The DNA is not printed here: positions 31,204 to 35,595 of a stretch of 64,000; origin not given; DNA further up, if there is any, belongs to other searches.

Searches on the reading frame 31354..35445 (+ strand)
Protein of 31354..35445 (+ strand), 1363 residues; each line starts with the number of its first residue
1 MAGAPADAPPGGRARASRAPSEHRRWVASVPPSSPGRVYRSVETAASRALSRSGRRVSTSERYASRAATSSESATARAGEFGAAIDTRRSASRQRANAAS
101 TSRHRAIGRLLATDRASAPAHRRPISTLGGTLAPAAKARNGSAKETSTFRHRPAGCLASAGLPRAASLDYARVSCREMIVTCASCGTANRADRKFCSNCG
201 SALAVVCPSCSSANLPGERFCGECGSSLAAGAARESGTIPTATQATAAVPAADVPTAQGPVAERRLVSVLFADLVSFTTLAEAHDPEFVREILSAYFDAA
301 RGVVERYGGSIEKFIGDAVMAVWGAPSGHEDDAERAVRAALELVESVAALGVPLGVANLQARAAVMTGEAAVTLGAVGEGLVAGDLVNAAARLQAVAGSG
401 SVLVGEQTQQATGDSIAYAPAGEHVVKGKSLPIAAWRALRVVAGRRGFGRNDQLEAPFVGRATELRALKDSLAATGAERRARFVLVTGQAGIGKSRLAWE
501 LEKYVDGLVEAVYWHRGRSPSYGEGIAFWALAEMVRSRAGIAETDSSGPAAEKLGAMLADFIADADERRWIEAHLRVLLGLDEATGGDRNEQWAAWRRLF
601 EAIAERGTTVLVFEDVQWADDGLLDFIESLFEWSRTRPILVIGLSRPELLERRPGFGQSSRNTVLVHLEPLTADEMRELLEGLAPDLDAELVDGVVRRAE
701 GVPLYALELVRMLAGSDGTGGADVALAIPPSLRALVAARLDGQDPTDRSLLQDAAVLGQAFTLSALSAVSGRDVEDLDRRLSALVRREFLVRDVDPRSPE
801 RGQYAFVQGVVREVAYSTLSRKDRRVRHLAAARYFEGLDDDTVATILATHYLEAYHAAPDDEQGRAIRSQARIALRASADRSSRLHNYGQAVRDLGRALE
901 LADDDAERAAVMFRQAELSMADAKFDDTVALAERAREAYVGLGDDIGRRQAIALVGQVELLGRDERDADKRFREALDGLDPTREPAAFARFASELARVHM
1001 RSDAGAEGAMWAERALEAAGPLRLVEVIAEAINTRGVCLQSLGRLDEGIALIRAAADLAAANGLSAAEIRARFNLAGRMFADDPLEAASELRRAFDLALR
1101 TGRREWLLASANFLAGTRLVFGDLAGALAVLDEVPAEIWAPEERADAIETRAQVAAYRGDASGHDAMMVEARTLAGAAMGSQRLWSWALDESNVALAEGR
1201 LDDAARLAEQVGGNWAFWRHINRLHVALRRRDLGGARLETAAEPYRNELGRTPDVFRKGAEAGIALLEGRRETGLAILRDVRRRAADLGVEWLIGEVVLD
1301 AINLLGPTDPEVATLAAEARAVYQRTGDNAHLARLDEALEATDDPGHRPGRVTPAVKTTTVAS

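Call 53: search_protein_families(library=pfam, proteins=[window:31354-35445:+], max_evalue=0.0001)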
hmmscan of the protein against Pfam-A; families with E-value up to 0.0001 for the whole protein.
window:31354-35445:+ (1363 aa): 6 families
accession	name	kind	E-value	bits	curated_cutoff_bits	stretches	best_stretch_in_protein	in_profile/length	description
PF13191.12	AAA_16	-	3.7e-21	76.8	32.6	1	457-642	1-167/167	AAA ATPase domain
PF00211.25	Guanylate_cyc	-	7.8e-16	58.6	21.9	1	266-430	8-174/183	Adenylate and Guanylate cyclase catalytic domain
PF13240.11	Zn_Ribbon_1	-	4.9e-10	39.3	25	1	182-203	2-23/23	zinc-ribbon domain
PF12773.13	DZR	-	1.6e-09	38.2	27.3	1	182-225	1-45/45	Double zinc ribbon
PF24463.1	DUF7577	-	1.6e-08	34.4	28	0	180-203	3-26/27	Domain of unknown function (DUF7577)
PF13248.11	Zn_ribbon_3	-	5.4e-05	22.9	27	0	180-201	3-24/26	zinc-ribbon domain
